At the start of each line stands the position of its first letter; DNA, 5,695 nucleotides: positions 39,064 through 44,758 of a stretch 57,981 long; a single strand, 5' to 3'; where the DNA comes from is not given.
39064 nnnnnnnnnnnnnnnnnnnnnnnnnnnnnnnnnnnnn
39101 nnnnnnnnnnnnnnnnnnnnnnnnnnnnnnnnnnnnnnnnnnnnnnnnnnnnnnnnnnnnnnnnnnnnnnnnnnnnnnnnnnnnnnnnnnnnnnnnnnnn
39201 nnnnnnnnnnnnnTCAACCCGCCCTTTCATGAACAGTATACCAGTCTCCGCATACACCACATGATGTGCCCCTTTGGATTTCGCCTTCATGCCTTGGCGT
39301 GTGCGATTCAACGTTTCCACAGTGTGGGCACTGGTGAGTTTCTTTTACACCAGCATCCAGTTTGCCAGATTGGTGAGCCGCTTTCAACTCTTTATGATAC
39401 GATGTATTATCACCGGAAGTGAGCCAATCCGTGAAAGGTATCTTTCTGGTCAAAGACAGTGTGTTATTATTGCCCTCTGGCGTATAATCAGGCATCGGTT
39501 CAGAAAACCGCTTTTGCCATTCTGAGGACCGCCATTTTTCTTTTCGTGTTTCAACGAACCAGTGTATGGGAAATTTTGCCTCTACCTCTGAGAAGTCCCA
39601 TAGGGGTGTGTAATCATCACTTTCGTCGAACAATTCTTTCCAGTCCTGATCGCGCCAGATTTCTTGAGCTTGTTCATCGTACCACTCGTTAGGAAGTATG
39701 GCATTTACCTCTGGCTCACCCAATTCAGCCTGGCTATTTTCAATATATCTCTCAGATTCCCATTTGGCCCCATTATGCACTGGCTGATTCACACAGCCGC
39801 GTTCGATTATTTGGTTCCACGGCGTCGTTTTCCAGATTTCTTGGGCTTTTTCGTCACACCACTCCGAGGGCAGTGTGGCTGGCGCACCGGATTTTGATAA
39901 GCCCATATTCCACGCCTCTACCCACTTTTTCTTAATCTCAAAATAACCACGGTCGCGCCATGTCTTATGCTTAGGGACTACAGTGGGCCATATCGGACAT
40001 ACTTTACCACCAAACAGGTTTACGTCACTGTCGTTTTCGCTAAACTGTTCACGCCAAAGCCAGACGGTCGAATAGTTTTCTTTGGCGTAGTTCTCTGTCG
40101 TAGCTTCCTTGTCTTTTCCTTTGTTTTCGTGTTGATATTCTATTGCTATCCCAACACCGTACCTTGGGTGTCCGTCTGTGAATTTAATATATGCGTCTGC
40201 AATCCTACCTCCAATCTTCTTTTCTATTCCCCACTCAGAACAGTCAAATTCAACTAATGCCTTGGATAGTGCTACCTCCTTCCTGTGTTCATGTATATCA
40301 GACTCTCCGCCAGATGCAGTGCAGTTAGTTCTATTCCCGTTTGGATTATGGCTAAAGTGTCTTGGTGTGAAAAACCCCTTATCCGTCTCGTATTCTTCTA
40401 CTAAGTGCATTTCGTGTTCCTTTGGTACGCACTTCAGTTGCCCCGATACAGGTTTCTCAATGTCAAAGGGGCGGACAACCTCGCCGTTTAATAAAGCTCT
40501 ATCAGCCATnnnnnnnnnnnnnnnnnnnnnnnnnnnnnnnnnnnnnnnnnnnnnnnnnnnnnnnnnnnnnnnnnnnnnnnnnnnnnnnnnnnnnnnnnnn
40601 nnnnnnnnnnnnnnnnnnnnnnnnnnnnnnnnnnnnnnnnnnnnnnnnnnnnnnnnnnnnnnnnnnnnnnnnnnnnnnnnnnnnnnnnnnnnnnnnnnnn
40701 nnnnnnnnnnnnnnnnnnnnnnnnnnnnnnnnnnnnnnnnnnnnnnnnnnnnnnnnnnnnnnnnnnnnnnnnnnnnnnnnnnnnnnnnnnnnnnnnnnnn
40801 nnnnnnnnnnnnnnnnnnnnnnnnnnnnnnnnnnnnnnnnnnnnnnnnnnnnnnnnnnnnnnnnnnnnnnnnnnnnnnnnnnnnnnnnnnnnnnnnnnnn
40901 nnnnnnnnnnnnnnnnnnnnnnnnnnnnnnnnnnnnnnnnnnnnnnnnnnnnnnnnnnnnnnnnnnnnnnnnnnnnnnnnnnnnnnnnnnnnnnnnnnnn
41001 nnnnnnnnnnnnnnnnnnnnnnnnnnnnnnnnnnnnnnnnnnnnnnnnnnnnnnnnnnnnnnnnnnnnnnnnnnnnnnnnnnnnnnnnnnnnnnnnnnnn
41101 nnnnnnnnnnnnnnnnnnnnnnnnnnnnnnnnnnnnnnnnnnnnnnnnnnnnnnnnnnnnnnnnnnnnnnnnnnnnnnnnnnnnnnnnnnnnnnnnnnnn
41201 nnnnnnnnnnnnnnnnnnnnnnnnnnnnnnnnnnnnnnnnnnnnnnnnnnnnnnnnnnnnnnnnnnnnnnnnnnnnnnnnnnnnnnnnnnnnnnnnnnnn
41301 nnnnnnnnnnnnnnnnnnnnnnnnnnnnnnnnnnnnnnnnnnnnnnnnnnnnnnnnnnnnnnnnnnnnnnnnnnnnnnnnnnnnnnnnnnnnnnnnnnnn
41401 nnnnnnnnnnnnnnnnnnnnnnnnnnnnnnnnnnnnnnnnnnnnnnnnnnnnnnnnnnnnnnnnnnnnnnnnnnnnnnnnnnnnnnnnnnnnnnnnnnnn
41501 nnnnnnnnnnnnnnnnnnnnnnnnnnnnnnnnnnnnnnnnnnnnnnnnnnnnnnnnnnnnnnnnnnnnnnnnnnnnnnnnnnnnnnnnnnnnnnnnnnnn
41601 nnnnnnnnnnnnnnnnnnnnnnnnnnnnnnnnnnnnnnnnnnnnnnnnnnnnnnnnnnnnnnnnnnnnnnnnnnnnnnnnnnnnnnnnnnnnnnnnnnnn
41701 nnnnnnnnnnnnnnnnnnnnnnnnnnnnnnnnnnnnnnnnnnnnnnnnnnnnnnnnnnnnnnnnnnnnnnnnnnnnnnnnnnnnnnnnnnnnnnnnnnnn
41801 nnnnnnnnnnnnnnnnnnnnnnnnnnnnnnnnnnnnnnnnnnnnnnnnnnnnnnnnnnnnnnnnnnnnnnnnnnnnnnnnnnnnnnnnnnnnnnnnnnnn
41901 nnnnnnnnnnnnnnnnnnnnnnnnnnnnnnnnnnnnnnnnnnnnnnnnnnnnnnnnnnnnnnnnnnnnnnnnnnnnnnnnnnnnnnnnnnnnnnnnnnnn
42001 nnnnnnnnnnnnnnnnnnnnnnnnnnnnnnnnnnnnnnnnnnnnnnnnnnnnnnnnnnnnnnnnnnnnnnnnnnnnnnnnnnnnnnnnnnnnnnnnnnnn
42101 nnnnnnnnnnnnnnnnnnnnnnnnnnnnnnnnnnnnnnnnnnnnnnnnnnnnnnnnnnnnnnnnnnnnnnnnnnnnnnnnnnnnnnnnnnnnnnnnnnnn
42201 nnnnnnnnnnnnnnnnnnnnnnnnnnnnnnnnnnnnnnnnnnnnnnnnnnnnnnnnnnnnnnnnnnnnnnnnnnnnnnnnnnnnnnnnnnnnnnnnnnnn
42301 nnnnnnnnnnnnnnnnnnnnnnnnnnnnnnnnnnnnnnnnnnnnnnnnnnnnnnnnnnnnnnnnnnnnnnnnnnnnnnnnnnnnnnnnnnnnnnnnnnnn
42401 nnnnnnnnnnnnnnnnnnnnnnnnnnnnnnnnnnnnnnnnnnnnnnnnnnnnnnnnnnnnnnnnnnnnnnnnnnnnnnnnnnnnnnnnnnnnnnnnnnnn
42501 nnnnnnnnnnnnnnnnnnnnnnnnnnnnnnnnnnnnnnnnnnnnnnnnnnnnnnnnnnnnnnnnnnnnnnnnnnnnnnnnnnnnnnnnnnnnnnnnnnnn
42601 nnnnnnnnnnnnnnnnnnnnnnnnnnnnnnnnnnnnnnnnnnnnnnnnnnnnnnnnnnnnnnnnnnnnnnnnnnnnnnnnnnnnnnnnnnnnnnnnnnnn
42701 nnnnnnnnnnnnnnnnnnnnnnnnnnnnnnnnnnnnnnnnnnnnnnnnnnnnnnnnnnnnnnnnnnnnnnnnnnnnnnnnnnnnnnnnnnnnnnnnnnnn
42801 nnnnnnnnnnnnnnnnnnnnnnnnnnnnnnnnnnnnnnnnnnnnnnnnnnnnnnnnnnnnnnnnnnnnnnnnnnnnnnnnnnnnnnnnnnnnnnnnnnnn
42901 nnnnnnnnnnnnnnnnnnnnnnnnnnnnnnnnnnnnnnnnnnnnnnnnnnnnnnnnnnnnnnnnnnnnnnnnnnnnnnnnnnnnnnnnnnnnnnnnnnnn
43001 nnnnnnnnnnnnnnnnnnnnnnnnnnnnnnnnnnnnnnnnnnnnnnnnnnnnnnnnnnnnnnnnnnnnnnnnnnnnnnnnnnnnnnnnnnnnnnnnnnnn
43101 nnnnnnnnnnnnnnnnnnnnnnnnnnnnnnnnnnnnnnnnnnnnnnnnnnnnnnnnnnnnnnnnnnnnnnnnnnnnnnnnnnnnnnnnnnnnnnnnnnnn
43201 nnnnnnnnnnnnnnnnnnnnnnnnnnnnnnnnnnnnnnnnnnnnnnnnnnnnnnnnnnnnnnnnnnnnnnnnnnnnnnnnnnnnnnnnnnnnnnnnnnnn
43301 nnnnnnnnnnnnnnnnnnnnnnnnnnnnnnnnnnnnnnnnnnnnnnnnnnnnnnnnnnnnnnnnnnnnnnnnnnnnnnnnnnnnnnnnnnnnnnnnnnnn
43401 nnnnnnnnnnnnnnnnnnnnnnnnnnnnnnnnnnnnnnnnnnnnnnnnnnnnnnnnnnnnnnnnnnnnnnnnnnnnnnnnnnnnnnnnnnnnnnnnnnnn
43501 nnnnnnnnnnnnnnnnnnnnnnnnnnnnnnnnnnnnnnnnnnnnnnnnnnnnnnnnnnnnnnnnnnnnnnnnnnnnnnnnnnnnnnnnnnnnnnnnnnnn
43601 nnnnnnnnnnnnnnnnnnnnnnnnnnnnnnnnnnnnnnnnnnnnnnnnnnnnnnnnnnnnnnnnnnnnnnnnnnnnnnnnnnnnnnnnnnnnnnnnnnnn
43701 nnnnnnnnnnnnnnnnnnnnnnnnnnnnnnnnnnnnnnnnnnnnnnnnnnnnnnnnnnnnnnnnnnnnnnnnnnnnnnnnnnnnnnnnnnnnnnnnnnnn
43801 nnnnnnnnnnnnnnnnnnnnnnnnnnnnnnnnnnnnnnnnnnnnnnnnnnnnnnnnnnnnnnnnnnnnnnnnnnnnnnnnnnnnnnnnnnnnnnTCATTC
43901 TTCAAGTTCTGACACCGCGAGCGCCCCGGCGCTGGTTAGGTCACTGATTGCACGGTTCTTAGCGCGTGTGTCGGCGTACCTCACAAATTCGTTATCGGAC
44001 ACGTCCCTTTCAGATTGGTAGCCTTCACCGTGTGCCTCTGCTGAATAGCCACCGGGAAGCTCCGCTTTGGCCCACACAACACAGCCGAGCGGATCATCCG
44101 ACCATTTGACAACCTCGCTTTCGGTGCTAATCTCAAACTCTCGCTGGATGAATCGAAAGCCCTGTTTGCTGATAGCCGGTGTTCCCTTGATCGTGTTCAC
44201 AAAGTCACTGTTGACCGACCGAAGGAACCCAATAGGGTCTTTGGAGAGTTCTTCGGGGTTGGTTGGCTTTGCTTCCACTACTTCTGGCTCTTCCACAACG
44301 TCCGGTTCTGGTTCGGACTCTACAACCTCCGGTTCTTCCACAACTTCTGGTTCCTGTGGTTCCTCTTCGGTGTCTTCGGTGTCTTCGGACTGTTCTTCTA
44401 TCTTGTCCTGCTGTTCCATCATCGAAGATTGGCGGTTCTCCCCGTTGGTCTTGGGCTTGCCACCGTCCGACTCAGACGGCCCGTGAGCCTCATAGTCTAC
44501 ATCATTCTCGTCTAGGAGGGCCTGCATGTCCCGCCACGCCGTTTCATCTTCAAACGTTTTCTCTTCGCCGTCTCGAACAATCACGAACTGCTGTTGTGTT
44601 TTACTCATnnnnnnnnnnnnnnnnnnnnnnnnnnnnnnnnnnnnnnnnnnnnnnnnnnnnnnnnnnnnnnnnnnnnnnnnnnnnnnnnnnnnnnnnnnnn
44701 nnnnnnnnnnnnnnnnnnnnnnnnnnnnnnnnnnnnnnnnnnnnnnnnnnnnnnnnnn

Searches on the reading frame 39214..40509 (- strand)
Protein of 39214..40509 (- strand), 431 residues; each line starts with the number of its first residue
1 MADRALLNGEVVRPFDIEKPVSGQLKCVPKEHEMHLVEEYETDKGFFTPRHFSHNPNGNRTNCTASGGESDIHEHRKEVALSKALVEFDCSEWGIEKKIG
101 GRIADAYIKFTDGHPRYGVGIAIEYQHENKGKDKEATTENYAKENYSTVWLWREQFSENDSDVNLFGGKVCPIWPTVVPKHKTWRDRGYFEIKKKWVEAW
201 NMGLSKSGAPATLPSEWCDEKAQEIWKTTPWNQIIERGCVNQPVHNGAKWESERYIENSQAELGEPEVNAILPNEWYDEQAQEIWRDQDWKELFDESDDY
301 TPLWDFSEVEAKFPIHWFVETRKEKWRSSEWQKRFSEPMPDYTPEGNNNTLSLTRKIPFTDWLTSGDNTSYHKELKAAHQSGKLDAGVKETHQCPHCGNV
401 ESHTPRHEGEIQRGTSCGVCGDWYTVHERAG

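Call 15: search_protein_families(library=pfam, proteins=[window:39214-40509:-], max_evalue=0.01)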
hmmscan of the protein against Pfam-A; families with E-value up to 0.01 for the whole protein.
window:39214-40509:- (431 aa): 0 families

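Call 16: search_protein_families(library=phrogs, proteins=[window:39214-40509:-], max_evalue=0.01)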
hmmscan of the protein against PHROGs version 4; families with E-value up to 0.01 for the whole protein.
window:39214-40509:- (431 aa): 0 families

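Call 73: search_solved_structures(query=window:39214-40506:-, max_evalue=1)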
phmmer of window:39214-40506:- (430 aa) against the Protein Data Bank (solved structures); distinct sequences matched with E-value up to 1: 0.

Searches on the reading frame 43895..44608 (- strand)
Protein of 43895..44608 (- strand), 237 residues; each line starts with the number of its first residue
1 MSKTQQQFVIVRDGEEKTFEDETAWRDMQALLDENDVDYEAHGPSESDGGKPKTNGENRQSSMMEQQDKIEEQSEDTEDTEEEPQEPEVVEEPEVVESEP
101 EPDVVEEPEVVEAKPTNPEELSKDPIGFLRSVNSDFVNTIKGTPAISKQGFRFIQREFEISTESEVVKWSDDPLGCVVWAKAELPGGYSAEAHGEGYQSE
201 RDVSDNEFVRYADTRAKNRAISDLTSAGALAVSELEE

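Call 16: search_protein_families(library=phrogs, proteins=[window:43895-44608:-], max_evalue=0.01)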
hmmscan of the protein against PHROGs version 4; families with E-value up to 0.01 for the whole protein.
window:43895-44608:- (237 aa): 1 family
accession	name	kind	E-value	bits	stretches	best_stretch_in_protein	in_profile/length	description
phrog_22961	-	unknown function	9.4e-15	56.2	1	13-237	11-211/213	-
